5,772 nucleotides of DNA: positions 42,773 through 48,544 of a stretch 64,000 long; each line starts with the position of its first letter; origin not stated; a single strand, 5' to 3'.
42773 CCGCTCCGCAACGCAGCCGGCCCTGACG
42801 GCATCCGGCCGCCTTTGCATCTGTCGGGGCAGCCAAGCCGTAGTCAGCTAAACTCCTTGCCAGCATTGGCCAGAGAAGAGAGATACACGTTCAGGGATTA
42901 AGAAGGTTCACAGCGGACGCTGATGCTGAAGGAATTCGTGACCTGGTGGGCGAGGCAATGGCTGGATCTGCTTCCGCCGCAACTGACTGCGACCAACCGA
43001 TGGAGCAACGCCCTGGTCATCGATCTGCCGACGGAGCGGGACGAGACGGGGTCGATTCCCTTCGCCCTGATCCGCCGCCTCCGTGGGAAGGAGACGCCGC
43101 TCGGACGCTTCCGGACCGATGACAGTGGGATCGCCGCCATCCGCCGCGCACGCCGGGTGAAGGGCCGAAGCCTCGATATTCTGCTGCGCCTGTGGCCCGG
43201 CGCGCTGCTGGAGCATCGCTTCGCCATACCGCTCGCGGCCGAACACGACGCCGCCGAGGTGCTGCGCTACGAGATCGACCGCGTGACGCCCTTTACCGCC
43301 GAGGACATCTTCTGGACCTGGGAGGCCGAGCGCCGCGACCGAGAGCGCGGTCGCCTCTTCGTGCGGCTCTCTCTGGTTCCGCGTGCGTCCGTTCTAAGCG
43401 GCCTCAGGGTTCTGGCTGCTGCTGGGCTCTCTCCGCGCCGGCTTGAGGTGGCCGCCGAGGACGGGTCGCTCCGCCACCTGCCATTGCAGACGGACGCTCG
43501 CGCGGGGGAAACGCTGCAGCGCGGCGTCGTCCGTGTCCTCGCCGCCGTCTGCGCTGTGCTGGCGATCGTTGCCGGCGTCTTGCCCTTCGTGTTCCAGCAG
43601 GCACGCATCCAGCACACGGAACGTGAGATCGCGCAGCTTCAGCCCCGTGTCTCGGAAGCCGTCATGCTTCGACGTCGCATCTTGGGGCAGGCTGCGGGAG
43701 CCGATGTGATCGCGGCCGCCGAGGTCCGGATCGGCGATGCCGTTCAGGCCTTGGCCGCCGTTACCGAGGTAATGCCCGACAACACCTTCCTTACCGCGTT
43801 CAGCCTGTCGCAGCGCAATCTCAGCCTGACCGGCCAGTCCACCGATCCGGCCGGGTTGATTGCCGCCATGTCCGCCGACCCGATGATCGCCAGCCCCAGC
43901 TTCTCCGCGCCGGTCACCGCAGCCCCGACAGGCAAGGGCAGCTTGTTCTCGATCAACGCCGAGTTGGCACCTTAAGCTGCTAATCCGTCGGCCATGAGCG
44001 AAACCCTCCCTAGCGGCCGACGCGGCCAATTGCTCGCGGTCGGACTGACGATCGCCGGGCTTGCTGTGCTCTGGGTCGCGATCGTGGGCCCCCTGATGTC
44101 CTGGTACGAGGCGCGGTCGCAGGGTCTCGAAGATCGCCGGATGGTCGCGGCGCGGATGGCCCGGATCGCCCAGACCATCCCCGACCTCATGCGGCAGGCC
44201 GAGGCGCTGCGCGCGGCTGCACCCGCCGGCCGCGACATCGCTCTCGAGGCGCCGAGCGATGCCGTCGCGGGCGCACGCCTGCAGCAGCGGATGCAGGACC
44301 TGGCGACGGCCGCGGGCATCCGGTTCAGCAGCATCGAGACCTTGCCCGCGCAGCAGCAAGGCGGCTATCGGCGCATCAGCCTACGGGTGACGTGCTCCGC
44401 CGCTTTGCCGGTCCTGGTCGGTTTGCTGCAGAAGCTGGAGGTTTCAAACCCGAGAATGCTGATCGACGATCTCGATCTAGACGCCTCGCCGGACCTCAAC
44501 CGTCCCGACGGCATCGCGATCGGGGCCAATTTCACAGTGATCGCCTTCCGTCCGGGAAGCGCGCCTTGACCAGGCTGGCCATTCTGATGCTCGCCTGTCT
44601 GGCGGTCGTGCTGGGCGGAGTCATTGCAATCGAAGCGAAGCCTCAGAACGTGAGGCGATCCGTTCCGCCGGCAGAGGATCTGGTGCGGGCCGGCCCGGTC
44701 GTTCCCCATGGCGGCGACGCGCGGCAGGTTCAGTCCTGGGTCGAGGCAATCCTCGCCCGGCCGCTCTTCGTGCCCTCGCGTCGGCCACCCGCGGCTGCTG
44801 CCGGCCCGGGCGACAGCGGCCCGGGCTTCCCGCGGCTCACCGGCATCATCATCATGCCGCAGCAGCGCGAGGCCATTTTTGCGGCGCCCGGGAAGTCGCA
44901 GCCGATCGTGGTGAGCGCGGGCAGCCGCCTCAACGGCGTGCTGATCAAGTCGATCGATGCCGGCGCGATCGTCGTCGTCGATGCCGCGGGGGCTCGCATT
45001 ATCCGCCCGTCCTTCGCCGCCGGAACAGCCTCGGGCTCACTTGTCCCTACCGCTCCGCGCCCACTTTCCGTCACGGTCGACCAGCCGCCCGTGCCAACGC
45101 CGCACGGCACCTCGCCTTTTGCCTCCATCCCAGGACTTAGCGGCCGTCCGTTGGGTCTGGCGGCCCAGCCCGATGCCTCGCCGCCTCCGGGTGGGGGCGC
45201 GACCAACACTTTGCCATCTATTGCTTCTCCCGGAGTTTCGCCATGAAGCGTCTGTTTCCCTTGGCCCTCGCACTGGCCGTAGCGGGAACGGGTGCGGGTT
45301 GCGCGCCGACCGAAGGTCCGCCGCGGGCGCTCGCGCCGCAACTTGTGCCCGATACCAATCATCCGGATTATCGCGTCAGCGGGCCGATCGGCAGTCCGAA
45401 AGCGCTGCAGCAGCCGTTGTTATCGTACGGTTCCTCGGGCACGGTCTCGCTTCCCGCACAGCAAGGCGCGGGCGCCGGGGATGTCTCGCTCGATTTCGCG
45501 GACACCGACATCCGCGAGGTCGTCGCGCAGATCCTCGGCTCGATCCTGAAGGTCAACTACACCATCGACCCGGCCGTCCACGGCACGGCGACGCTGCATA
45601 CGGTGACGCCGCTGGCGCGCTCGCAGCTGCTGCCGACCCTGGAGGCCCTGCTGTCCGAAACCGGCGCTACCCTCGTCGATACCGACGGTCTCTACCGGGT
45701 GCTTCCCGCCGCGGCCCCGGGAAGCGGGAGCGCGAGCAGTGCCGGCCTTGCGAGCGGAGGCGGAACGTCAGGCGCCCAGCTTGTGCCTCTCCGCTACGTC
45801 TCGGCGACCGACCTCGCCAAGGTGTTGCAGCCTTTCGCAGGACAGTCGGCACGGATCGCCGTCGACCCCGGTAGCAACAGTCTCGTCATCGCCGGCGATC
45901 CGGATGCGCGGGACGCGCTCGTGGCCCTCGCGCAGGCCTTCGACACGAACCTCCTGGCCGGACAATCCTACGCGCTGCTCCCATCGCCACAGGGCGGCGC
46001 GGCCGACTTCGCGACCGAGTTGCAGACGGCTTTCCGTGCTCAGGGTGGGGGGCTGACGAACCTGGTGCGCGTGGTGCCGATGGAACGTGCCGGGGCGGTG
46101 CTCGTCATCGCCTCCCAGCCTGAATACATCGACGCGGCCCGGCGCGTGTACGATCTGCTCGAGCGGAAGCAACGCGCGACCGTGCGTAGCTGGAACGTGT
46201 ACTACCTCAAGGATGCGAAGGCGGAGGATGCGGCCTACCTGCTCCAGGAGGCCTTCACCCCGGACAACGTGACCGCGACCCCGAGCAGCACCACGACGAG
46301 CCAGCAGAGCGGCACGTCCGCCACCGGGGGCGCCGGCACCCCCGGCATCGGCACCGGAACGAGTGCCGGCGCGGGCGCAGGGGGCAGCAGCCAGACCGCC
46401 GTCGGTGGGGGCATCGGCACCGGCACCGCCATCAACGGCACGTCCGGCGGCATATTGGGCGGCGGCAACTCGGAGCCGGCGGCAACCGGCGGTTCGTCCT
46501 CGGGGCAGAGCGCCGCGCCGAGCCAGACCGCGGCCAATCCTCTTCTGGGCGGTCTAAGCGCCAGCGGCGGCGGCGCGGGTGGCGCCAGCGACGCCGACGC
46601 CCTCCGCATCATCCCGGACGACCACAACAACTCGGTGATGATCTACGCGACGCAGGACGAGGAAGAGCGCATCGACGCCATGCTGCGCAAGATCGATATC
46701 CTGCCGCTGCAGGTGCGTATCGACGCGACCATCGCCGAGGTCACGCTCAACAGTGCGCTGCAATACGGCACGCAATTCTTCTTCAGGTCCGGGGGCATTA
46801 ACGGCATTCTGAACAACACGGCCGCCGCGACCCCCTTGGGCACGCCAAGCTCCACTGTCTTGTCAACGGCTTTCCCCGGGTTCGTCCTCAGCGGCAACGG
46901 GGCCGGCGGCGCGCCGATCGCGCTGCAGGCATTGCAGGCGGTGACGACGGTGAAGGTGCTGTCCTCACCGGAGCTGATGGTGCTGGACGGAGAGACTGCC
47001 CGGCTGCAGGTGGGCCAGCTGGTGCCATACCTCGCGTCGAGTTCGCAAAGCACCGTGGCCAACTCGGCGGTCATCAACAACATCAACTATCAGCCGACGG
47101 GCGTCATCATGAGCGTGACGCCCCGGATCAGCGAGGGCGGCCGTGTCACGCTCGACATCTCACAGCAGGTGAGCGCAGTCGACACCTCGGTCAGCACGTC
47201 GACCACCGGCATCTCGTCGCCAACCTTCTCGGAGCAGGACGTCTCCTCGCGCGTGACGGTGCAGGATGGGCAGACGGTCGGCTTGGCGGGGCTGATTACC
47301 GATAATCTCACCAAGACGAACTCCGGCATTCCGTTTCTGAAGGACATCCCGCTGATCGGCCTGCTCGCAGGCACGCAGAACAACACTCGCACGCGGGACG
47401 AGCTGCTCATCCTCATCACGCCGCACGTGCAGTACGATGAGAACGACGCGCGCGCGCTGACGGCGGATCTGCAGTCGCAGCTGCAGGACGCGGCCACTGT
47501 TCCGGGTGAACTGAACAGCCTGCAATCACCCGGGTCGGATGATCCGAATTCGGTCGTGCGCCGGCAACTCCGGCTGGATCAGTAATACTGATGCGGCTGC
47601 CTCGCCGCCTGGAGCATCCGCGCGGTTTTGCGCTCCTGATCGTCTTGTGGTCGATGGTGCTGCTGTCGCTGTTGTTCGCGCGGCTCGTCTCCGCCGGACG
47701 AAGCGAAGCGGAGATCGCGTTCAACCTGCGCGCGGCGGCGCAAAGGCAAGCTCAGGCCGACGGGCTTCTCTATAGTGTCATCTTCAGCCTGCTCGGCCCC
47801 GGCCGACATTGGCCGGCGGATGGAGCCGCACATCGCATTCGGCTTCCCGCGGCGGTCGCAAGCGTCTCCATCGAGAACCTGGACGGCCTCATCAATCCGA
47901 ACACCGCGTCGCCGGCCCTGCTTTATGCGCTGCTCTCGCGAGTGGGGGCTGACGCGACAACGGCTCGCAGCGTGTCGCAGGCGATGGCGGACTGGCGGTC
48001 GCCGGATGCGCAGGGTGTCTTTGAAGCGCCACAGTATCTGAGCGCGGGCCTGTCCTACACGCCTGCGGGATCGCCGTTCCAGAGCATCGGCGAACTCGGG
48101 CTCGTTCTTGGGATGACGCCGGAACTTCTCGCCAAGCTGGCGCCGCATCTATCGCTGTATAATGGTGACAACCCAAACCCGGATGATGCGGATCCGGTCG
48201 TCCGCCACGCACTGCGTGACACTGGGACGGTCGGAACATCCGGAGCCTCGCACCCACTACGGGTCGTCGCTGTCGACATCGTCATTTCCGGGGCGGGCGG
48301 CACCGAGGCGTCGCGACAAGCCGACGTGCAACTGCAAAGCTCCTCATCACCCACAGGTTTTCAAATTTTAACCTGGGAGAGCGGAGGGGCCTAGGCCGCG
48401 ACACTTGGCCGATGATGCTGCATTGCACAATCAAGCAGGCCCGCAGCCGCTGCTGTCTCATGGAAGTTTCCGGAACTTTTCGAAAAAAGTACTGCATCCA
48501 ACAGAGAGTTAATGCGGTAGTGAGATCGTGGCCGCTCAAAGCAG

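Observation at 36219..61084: Candidate undescribed system: plasmid-borne T2SS island interleaved with Tat-ferritin-like cargo genes, a methyltransferase/glycosyltransferase machine and cell-wall remodelling genes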

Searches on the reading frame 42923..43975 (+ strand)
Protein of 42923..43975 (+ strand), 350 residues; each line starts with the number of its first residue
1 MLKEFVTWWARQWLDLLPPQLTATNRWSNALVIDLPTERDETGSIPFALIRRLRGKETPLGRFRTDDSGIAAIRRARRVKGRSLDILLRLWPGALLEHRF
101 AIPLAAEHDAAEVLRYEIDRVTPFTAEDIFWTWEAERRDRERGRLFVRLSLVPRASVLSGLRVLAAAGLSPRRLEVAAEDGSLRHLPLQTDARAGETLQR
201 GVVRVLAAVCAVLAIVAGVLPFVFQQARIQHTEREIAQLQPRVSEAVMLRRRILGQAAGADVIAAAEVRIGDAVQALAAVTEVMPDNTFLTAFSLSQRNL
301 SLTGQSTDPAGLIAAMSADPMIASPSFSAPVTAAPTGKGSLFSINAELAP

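Call 3: search_protein_families(library=pfam, proteins=[window:42923-43975:+], max_evalue=0.01)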
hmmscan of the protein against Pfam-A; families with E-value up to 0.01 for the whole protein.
window:42923-43975:+ (350 aa): 1 family
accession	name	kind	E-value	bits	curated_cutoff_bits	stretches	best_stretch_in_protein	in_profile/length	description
PF05137.18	PilN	-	3.3e-07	30.7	22.8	1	277-347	3-77/78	Fimbrial assembly protein (PilN)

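Call 72: search_protein_families(library=ncbifam, proteins=[window:42923-43975:+], max_evalue=0.001)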
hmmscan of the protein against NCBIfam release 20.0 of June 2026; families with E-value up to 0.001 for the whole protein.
window:42923-43975:+ (350 aa): 0 families

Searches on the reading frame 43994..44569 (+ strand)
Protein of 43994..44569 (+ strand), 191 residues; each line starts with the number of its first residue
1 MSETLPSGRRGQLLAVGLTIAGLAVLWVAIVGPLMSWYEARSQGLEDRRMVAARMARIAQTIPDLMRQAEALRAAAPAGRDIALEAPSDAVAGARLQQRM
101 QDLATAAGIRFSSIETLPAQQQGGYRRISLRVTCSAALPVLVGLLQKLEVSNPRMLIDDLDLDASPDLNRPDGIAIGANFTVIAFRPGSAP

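Call 3: search_protein_families(library=pfam, proteins=[window:43994-44569:+], max_evalue=0.01)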
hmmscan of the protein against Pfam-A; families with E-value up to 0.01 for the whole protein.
window:43994-44569:+ (191 aa): 1 family
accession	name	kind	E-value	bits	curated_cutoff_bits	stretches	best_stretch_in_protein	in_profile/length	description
PF10741.14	T2SSM_b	-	6.6e-25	87.6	21.7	1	82-186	5-111/111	Type II secretion system (T2SS), protein M subtype b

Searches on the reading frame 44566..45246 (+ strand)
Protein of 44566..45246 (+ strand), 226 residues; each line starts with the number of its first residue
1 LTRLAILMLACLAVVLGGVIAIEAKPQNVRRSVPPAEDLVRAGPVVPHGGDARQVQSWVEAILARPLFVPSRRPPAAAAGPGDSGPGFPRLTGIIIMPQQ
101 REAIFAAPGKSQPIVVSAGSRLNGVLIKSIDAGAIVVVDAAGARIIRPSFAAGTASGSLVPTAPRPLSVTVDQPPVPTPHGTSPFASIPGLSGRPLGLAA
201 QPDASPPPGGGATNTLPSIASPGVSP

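Call 34: search_protein_families(library=pfam, proteins=[window:44566-45246:+], max_evalue=0.01)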
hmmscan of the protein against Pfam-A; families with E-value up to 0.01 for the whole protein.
window:44566-45246:+ (226 aa): 0 families

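Call 72: search_protein_families(library=ncbifam, proteins=[window:44566-45246:+], max_evalue=0.001)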
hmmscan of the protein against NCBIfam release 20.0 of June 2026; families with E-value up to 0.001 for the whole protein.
window:44566-45246:+ (226 aa): 0 families
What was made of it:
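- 44566..45246 (+): gspN/XpsN-like protein (GspC-equivalent candidate); start uncertain (44566 or ATG 44587). No Pfam or NCBIfam hit (calls 34, 72).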

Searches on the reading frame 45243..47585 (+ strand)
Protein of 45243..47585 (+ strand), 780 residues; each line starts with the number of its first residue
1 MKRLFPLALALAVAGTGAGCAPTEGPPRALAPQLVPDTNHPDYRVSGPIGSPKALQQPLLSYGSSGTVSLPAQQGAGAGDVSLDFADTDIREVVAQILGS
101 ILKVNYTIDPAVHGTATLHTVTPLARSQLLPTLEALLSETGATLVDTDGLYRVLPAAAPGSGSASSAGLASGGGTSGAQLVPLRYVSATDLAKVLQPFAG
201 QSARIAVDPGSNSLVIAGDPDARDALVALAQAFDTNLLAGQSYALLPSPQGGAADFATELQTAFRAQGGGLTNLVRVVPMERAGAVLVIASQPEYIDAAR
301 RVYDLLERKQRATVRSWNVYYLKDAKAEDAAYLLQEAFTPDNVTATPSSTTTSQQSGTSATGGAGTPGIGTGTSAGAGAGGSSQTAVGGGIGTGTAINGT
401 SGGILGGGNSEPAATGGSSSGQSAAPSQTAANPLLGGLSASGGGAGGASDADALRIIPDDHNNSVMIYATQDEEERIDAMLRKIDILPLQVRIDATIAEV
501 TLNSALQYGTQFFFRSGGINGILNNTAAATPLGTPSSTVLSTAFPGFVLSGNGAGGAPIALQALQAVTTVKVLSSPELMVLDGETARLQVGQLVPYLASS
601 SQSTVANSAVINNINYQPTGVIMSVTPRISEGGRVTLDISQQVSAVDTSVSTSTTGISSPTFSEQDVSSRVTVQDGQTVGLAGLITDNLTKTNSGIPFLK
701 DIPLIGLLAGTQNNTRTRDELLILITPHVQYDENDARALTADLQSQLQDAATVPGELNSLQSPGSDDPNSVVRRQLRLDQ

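Call 4: search_protein_families(library=pfam, proteins=[window:45243-47585:+], max_evalue=0.01)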
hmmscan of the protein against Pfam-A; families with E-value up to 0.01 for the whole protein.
window:45243-47585:+ (780 aa): 3 families
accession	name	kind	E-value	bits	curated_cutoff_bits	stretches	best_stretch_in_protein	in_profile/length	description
PF00263.26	Secretin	-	7.1e-46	156.3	27.5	1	563-729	1-167/169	Bacterial type II and III secretion system protein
PF03958.22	Secretin_N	-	6.7e-24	84.3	28.2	3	179-235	2-65/69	Bacterial type II/III secretion system short domain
PF21305.2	type_II_gspD_N0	-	1e-10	41.8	27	1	83-153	1-71/71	GspD-like, N0 domain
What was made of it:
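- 45243..47585 (+): gspD secretin. N0, Secretin_N x3 and Secretin domains (call 4).
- On Type II secretion system (Gsp): 45243-47585: PF21305, PF03958 x3 and PF00263, all above their cut-offs (call 4).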

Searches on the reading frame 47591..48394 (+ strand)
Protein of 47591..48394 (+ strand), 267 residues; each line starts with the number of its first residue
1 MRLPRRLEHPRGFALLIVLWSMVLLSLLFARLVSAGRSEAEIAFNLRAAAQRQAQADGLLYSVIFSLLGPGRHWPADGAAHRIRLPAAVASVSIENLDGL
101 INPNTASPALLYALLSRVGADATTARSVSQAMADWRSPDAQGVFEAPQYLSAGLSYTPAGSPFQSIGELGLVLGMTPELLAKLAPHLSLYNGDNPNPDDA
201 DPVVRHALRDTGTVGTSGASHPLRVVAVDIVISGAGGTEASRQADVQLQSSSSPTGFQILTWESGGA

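Call 4: search_protein_families(library=pfam, proteins=[window:47591-48394:+], max_evalue=0.01)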
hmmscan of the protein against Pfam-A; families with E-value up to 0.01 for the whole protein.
window:47591-48394:+ (267 aa): 2 families
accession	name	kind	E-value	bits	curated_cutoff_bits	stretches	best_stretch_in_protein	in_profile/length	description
PF21687.3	T2SSK_1st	-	1.5e-15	58.3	26.2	1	102-190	14-105/107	Type II secretion system (T2SS), protein K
PF12836.13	HHH_3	-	0.0014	19.1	27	0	161-187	38-64/65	Helix-hairpin-helix motif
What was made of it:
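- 47591..48394 (+): gspK minor pseudopilin. T2SSK_1st at 58 bits (call 4).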
